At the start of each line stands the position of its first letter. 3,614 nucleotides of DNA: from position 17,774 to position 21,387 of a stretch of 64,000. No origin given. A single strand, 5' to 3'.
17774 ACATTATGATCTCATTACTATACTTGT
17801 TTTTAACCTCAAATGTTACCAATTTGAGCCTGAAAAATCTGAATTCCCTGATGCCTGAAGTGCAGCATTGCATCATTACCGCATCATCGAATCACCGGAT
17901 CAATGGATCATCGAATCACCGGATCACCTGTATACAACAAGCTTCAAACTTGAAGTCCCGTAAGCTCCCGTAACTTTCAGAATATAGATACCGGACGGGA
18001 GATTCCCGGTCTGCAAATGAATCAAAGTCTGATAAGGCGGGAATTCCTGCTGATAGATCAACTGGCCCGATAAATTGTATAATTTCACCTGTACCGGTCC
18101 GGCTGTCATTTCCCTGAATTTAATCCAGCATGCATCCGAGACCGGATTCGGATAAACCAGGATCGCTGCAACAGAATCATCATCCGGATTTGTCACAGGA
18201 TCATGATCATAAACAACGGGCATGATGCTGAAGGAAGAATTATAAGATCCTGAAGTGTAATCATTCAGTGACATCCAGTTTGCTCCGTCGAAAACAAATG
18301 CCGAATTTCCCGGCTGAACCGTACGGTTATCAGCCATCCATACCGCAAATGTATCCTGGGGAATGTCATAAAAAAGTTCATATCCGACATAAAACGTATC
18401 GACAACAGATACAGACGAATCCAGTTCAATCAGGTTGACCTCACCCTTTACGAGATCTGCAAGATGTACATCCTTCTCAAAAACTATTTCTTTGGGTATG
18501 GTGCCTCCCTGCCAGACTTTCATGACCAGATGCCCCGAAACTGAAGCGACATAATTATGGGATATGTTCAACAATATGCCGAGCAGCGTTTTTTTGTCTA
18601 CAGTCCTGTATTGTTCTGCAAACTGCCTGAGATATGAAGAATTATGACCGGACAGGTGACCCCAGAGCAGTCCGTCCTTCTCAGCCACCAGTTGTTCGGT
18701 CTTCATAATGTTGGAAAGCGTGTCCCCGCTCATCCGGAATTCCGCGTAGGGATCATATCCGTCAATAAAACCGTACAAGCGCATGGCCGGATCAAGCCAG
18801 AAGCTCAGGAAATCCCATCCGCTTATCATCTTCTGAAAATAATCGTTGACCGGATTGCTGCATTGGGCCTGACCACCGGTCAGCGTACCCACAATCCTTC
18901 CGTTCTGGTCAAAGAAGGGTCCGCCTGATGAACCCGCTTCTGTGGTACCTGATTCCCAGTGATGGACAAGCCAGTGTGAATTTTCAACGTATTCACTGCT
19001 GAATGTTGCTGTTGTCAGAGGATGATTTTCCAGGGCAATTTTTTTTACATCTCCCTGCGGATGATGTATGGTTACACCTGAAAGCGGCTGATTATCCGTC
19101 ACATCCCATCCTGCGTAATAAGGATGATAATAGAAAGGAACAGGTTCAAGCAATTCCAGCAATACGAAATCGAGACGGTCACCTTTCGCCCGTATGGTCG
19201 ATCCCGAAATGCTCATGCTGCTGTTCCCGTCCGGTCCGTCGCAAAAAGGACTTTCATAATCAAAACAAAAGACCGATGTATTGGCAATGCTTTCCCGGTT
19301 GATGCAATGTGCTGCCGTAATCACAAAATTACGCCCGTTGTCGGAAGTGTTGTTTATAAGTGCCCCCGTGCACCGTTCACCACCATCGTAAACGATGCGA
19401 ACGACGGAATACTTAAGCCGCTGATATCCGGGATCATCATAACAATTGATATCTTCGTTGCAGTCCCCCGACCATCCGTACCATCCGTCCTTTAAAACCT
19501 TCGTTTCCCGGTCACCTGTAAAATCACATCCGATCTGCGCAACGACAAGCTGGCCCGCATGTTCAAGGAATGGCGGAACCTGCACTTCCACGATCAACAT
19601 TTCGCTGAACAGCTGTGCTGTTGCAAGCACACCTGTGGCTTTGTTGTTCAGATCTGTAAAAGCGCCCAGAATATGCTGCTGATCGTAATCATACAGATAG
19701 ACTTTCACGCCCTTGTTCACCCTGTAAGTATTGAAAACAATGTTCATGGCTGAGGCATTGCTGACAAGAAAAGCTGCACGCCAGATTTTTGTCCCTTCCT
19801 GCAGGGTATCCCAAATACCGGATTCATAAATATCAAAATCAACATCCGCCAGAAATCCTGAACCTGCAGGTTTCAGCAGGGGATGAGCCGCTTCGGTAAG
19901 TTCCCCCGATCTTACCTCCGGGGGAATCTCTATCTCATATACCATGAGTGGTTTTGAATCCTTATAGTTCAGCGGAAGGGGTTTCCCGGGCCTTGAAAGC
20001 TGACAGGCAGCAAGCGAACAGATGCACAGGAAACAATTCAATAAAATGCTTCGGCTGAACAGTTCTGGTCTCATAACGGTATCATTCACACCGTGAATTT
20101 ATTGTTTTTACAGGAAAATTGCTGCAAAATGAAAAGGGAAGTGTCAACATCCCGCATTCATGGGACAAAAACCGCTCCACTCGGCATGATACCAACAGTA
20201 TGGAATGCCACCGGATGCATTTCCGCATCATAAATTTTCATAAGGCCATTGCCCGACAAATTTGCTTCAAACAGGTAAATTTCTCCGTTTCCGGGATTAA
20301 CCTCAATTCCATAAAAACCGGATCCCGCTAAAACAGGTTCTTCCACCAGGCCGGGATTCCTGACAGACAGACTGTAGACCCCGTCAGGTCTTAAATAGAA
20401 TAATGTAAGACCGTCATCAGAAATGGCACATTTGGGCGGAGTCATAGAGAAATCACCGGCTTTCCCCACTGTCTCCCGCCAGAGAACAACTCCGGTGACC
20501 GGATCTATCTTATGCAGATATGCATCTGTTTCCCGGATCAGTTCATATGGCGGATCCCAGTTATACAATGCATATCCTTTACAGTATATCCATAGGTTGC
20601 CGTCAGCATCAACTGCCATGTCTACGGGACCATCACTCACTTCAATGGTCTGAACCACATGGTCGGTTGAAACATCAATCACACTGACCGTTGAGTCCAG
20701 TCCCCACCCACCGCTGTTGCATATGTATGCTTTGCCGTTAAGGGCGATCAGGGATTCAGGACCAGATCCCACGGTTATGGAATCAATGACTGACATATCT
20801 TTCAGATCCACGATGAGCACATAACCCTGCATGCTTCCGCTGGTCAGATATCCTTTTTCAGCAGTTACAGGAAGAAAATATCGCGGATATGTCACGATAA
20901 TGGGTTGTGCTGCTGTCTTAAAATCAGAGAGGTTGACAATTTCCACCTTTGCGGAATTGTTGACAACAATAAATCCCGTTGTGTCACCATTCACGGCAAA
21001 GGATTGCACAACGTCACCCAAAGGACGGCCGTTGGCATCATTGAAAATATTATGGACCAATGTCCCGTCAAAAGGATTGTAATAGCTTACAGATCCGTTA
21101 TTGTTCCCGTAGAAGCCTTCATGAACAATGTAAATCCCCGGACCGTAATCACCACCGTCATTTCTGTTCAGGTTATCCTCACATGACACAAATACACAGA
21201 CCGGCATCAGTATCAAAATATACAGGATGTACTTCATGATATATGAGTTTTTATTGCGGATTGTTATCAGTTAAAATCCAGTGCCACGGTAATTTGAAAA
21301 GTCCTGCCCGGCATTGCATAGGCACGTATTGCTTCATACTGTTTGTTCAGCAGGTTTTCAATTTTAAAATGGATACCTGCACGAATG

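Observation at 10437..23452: A cobalamin riboswitch heads a 13-kb single-strand gene string whose B12 uptake genes are interrupted by a secreted protease and a giant repeat protein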

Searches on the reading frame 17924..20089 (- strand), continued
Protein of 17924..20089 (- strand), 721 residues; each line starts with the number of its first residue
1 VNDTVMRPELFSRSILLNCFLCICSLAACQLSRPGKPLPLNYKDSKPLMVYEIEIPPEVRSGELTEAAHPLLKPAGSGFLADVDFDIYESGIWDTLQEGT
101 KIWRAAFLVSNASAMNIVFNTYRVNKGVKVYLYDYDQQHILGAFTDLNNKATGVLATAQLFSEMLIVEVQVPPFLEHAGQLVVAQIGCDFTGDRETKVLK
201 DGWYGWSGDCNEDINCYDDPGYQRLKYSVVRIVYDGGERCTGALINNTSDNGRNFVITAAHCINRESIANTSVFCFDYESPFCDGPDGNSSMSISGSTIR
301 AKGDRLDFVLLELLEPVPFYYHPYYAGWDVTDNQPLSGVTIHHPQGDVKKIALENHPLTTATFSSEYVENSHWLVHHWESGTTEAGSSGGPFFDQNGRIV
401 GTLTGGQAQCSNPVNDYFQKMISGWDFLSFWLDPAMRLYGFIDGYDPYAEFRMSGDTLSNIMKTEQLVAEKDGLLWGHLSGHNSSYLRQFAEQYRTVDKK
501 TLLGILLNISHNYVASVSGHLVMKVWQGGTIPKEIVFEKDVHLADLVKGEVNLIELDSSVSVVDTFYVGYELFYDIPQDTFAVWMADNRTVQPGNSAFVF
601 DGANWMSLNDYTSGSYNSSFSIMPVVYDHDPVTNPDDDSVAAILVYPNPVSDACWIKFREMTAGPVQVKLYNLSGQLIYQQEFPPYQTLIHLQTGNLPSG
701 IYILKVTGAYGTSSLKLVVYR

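Call 56: find_encoding_contigs(protein=P0002, flank=10000, max_places=1)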
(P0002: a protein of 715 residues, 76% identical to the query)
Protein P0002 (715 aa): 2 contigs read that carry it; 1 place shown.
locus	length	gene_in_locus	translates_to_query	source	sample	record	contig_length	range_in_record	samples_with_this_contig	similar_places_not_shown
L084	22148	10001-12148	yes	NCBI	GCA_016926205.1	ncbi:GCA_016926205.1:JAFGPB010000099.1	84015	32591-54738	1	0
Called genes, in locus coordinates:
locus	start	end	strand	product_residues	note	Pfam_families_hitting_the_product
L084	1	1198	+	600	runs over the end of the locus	PF07719:TPR_2 (faint), PF13424:TPR_12 (faint), PF13432:TPR_16 (faint), PF23914:TPR_CcmH_CycH (faint), PF00515:TPR_1 (faint), PF13174:TPR_6 (faint), PF13181:TPR_8 (faint), PF13414:TPR_11 (faint), +2 more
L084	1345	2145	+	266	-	PF01618:MotA_ExbB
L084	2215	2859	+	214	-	PF02472:ExbD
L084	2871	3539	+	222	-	PF02472:ExbD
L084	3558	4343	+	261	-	PF28545:1TM_TonB_rel, PF03544:TonB_C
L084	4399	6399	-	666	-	PF22745:Nlig-Ia, PF01653:DNA_ligase_aden, PF03120:OB_DNA_ligase, PF03119:DNA_ligase_ZBD, PF14520:HHH_5 (faint), PF12826:HHH_2, PF00533:BRCT, PF16589:BRCT_2 (weak), +1 more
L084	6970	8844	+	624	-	PF07715:Plug, PF00593:TonB_dep_Rec_b-barrel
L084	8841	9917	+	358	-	PF16819:DUF5074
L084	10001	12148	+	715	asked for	PF00089:Trypsin (faint), PF13365:Trypsin_2, PF18962:Por_Secre_tail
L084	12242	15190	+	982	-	PF13620:CarboxypepD_reg (faint), PF13432:TPR_16 (faint), PF00515:TPR_1 (faint), PF07719:TPR_2 (faint), PF13181:TPR_8 (faint), PF13414:TPR_11 (faint), PF13424:TPR_12 (faint), PF13428:TPR_14 (faint), +1 more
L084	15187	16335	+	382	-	PF01497:Peripla_BP_2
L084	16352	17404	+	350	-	PF01032:FecCD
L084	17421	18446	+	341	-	PF00005:ABC_tran, PF13304:AAA_21 (weak)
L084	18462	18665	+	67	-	-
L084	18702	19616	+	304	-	PF00535:Glycos_transf_2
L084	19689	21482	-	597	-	PF19291:TREH_N, PF00723:Glyco_hydro_15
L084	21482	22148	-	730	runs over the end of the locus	PF00982:Glyco_transf_20, PF02358:Trehalose_PPase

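Call 57: find_encoding_contigs(protein=P0003, flank=10000, max_places=1)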
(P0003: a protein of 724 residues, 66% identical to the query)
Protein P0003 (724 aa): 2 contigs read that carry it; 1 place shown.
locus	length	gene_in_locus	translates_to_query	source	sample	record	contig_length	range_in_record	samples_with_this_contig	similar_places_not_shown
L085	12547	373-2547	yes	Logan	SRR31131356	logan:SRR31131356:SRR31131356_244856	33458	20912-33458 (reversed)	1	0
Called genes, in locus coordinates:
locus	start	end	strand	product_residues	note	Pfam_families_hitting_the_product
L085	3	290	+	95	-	?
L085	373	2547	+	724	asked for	PF00089:Trypsin (faint), PF13365:Trypsin_2 (weak), PF18962:Por_Secre_tail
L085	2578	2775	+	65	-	-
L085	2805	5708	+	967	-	PF00515:TPR_1 (faint), PF07719:TPR_2 (faint), PF13181:TPR_8 (faint), PF13414:TPR_11 (faint), PF13424:TPR_12 (faint), PF13428:TPR_14 (faint), PF13432:TPR_16 (weak), PF14559:TPR_19 (faint)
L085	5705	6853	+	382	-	PF01497:Peripla_BP_2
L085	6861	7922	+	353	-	PF01032:FecCD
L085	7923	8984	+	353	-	PF02463:SMC_N (faint), PF00005:ABC_tran, PF13304:AAA_21 (weak)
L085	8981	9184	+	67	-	-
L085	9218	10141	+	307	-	PF00535:Glycos_transf_2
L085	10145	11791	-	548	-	PF00723:Glyco_hydro_15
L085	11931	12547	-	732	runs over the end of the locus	PF00982:Glyco_transf_20, PF02358:Trehalose_PPase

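Call 80: find_encoding_contigs(protein=P0033, flank=10000, max_places=1)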
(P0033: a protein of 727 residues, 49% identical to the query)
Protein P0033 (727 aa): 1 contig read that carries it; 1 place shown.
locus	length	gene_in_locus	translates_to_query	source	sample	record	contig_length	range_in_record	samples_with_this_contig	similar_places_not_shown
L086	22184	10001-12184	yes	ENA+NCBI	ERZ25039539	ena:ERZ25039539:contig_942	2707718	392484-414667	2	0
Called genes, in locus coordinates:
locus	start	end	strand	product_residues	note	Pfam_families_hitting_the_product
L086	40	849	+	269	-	PF01618:MotA_ExbB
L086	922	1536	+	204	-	PF02472:ExbD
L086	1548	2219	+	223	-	PF02472:ExbD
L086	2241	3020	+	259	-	PF28545:1TM_TonB_rel, PF03544:TonB_C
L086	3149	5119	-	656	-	PF22745:Nlig-Ia, PF01653:DNA_ligase_aden, PF03120:OB_DNA_ligase, PF03119:DNA_ligase_ZBD, PF14520:HHH_5 (faint), PF12826:HHH_2, PF00533:BRCT, PF12738:PTCB-BRCT (faint)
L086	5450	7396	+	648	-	PF07715:Plug, PF00593:TonB_dep_Rec_b-barrel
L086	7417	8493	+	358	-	PF16819:DUF5074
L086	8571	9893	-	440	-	PF01408:GFO_IDH_MocA, PF19051:GFO_IDH_MocA_C2, PF22725:GFO_IDH_MocA_C3 (weak)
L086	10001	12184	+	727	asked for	PF13365:Trypsin_2 (weak), PF18962:Por_Secre_tail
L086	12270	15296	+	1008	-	PF13432:TPR_16 (faint), PF00515:TPR_1 (faint), PF07719:TPR_2 (faint), PF13181:TPR_8 (faint), PF13414:TPR_11 (faint), PF13428:TPR_14 (faint)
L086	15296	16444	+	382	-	PF01497:Peripla_BP_2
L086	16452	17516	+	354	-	PF01032:FecCD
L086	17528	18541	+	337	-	PF00005:ABC_tran, PF02463:SMC_N (faint), PF13304:AAA_21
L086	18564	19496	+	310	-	PF00535:Glycos_transf_2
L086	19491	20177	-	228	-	PF10677:DUF2490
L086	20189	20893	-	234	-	PF16316:DUF4956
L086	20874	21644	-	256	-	PF09359:VTC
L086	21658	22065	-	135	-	-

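Call 81: find_encoding_contigs(protein=P0109, flank=10000, max_places=1)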
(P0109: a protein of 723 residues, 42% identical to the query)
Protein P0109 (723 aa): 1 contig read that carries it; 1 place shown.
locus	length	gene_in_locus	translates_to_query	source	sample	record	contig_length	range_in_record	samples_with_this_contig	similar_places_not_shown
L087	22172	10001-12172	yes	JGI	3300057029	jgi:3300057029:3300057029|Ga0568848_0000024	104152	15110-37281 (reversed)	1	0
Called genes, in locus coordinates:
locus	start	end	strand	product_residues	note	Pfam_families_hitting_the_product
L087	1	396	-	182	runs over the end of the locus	PF01558:POR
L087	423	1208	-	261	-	PF02775:TPP_enzyme_C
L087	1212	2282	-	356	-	PF01855:POR_N, PF02780:Transketolase_C (faint), PF17147:PFOR_II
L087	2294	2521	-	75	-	PF14697:Fer4_21 (weak), PF00037:Fer4 (weak), PF12797:Fer4_2 (weak), PF12837:Fer4_6 (weak), PF13237:Fer4_10, PF12838:Fer4_7, PF13187:Fer4_9, PF00037:Fer4 (weak), +6 more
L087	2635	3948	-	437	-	PF00155:Aminotran_1_2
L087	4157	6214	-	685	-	PF02629:CoA_binding (weak), PF13380:CoA_binding_2, PF13607:Succ_CoA_lig, PF19045:Ligase_CoA_2 (faint), PF13549:ATP-grasp_5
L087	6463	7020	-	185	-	PF00210:Ferritin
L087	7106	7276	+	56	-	-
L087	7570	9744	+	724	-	PF07715:Plug, PF00593:TonB_dep_Rec_b-barrel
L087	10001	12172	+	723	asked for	PF13365:Trypsin_2, PF18962:Por_Secre_tail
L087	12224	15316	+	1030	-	PF00515:TPR_1 (faint), PF07719:TPR_2 (faint), PF13181:TPR_8 (faint), PF13414:TPR_11 (faint), PF13424:TPR_12 (faint), PF13428:TPR_14 (faint), PF13432:TPR_16 (faint), PF14559:TPR_19 (faint)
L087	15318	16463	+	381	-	PF01497:Peripla_BP_2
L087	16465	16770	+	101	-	-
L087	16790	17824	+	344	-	PF01032:FecCD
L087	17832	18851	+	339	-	PF00005:ABC_tran, PF13175:AAA_15 (faint), PF13304:AAA_21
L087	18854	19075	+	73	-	-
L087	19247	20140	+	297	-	PF00535:Glycos_transf_2, PF10111:Glyco_tranf_2_2 (weak), PF13641:Glyco_tranf_2_3 (weak)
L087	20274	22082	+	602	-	PF00750:tRNA-synt_1d, PF05746:DALR_1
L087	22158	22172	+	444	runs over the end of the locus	PF02881:SRP54_N, PF06414:Zeta_toxin (weak), PF20720:nSTAND3 (faint), PF00448:SRP54, PF02492:cobW (faint), PF02978:SRP_SPB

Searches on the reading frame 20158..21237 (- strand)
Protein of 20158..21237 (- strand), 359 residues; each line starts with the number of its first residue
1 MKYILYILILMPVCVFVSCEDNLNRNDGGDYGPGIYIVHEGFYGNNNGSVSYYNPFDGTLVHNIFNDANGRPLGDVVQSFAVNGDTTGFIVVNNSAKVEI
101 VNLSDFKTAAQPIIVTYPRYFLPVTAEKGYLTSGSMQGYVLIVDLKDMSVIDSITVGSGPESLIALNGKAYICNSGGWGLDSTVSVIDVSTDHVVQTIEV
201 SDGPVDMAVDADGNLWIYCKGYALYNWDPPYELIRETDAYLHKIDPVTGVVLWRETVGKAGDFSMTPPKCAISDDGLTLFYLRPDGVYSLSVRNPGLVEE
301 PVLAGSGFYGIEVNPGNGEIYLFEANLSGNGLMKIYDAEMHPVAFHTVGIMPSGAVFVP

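Call 3: search_protein_families(library=pfam, proteins=[window:20158-21237:-], max_evalue=0.01)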
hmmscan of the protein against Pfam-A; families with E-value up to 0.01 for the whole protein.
window:20158-21237:- (359 aa): 2 families
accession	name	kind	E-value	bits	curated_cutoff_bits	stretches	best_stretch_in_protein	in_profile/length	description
PF16819.11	DUF5074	-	1.7e-18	67.3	27.2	1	34-250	2-217/353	Domain of unknown function (DUF5074)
PF25174.1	Beta-prop_THOC3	-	7.6e-05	22.3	305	1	76-206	131-259/272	THOC3 beta-propeller domain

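Call 4: search_protein_families(library=ncbifam, proteins=[window:20158-21237:-], max_evalue=0.01)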
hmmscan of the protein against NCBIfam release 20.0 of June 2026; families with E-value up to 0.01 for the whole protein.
window:20158-21237:- (359 aa): 7 families
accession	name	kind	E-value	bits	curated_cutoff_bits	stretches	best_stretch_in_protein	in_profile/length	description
TIGR02276.1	beta_rpt_yvtn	repeat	1.8e-09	37.4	27.85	1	168-210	4-42/42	beta-propeller repeat protein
TIGR03866.1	PQQ_ABC_repeats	subfamily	8.7e-08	31.6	287.3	1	87-217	12-140/310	PQQ-dependent catabolism-associated beta-propeller protein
NF052342.1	hydrazine_BC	exception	1.2e-07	30.3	1250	1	122-225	44-146/690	hydrazine synthase subunit beta-gamma fusion subunit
NF052340.1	hydrazine_beta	equivalog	5.4e-07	29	560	1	139-221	56-137/372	hydrazine synthase subunit beta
NF052280.1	7_blade_YncE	equivalog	1.9e-05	23.7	400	1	125-214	226-311/338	7-bladed beta-propeller protein YncE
NF052460.1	L-NosZ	equivalog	0.00012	20.7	700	1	95-214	118-228/480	clade III lactonase-type nitrous-oxide reductase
NF048007.1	MmpL3Stblzr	equivalog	0.0055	15.9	600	1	135-222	245-327/366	MmpL3/TtfA transport complex stabilizer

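Call 21: search_solved_structures(query=window:20158-21237:-, max_evalue=0.01)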
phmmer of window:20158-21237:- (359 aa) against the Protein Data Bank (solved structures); distinct sequences matched with E-value up to 0.01: 16.
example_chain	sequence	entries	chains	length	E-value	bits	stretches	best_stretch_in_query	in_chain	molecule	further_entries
8p97_B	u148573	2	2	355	1.7e-26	96.5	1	9-353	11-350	Putative surface layer protein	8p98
8okv_B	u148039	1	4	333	8.1e-26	94.3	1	32-353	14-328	Putative surface layer protein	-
8puj_A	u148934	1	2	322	1.1e-25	93.9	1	32-353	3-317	YncE family protein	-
8bmx_D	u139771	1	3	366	1.9e-25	93.1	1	11-353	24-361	YncE family protein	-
8bn0_A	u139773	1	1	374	4.3e-25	91.9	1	8-353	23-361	Putative surface layer protein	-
8bmy_A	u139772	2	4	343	1.6e-24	90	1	32-353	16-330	Putative surface layer protein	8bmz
8baz_A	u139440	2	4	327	1.6e-24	90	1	33-353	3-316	Surface layer protein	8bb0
8bai_A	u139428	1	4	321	1.8e-24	89.8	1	33-353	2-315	Surface layer protein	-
3dsm_A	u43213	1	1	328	2e-24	89.7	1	33-353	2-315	uncharacterized protein BACUNI_02894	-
8ptf_A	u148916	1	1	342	5.9e-19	71.7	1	34-233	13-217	YncE family protein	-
8ptd_A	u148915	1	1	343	6e-19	71.7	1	34-233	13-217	YncE family protein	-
8blw_B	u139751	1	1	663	2.3e-18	69.7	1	33-234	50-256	YncE family protein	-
1l0q_A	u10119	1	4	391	1.5e-10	44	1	140-215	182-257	Surface layer protein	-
9s6c_C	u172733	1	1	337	1.4e-09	40.8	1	32-321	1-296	Quinoprotein amine dehydrogenase-like protein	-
9s6c_A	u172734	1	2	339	2.5e-09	40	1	33-321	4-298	Quinoprotein amine dehydrogenase-like protein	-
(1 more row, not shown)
